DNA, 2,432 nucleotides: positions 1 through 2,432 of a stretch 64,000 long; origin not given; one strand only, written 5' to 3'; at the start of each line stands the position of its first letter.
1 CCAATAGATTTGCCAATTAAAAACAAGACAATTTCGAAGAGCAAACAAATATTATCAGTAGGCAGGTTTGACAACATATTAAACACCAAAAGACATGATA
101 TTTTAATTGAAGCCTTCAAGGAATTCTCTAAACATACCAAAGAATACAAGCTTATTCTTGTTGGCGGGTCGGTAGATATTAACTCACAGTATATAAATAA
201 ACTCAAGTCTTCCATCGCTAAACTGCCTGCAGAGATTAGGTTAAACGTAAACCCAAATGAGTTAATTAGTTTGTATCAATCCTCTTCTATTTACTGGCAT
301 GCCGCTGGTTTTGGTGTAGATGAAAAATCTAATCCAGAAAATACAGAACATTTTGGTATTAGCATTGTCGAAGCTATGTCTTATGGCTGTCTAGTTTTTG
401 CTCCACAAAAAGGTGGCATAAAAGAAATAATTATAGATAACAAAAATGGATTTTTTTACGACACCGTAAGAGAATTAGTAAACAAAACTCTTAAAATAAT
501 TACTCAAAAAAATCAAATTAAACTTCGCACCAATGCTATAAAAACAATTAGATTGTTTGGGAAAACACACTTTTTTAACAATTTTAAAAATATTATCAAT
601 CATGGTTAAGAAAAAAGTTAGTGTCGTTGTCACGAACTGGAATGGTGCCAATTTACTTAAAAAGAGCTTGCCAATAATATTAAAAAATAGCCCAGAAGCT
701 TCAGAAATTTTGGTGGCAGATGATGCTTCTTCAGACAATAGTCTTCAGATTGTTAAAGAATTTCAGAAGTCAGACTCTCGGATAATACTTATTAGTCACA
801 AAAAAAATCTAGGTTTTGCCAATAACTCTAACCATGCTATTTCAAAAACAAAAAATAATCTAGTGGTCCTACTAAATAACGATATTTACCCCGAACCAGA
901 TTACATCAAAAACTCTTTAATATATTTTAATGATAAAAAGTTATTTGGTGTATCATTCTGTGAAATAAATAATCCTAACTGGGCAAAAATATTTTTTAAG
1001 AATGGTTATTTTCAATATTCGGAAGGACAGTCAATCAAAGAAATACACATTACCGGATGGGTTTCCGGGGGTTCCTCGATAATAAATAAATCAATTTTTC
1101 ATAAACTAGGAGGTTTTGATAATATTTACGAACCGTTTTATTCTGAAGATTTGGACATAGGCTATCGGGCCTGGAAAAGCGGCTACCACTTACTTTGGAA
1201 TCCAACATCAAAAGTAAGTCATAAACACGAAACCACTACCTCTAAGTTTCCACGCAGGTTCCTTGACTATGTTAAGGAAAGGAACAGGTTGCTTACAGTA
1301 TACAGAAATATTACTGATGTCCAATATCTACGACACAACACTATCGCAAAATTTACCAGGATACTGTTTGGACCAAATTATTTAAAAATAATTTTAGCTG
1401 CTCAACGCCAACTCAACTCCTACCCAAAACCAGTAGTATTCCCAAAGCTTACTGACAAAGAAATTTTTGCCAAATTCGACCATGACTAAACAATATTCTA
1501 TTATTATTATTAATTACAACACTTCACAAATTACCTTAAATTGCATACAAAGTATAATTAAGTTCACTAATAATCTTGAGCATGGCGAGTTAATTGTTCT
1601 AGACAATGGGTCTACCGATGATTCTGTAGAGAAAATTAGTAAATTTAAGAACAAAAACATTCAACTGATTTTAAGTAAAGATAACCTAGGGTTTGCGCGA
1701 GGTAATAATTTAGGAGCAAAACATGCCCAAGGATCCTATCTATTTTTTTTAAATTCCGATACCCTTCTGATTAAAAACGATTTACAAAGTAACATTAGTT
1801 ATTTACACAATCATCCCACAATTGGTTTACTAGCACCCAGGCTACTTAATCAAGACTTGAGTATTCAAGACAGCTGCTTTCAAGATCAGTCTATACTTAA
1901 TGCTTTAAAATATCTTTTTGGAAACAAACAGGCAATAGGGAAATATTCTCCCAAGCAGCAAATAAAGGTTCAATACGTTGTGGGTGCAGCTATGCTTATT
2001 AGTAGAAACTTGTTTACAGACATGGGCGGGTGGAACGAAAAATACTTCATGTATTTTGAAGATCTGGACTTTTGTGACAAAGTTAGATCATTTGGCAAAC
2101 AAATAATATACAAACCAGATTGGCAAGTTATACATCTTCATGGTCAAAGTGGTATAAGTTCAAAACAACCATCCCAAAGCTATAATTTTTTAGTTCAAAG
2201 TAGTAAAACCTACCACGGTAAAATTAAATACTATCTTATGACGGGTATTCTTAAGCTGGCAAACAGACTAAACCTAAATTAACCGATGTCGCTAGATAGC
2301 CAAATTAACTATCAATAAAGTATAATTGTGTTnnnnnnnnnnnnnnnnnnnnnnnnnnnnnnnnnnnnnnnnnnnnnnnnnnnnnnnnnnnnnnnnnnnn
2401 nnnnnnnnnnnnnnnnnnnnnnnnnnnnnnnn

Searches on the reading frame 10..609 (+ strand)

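Call 77: search_protein_families(library=pfam, proteins=[window:10-609:+], max_evalue=0.001)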
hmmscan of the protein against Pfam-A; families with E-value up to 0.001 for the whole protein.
window:10-609:+ (199 aa): 3 families
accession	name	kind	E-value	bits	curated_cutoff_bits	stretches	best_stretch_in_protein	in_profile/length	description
PF00534.26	Glycos_transf_1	-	6.6e-24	84.8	26.4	1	6-179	10-168/172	Glycosyl transferases group 1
PF13692.12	Glyco_trans_1_4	-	1.5e-16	61.4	27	1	12-165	2-141/142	Glycosyl transferases group 1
PF13524.12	Glyco_trans_1_2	-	0.00011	22.6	25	1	44-160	13-108/144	Glycosyl transferase-like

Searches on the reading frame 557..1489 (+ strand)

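Call 77: search_protein_families(library=pfam, proteins=[window:557-1489:+], max_evalue=0.001)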
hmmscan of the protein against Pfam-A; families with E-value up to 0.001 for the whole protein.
window:557-1489:+ (310 aa): 5 families
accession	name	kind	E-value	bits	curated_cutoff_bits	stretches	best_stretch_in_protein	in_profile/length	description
PF00535.33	Glycos_transf_2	-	1.3e-21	77.7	23.3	1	22-183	1-166/168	Glycosyl transferase family 2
PF13641.12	Glyco_tranf_2_3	-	5.7e-14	53.1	27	1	21-244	3-226/230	Glycosyltransferase like family 2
PF10111.15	Glyco_tranf_2_2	-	3.3e-09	37.1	27.3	1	47-243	28-239/276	Glycosyltransferase like family 2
PF13632.12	Glyco_trans_2_3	-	4.6e-07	30.3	27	1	142-250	47-144/198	Glycosyl transferase family group 2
PF02709.20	Glyco_transf_7C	-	0.00041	20.4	23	1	170-212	20-62/78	N-terminal domain of galactosyltransferase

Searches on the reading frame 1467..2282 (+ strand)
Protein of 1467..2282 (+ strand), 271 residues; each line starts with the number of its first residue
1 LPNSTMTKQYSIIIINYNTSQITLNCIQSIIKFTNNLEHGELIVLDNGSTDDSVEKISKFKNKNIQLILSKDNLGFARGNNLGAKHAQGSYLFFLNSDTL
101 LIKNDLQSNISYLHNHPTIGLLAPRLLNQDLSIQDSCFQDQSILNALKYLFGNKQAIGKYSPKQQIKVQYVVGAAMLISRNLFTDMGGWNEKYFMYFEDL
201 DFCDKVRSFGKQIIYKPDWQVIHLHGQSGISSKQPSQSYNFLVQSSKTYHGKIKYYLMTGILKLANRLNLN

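Call 77: search_protein_families(library=pfam, proteins=[window:1467-2282:+], max_evalue=0.001)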
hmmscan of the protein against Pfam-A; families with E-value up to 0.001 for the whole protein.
window:1467-2282:+ (271 aa): 5 families
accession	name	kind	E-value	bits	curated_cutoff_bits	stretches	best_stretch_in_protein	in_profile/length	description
PF00535.33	Glycos_transf_2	-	1.1e-21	78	23.3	1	11-130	1-120/168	Glycosyl transferase family 2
PF10111.15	Glyco_tranf_2_2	-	5e-13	49.6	27.3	1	37-206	27-199/276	Glycosyltransferase like family 2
PF13641.12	Glyco_tranf_2_3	-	9.1e-10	39.4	27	1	9-228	2-216/230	Glycosyltransferase like family 2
PF13712.12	Glyco_tranf_2_5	-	2.1e-07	31.3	27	1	62-226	27-192/210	Glycosyltransferase like family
PF13704.12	Glyco_tranf_2_4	-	0.00027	21.8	27.5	1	27-111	7-95/98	Glycosyl transferase family 2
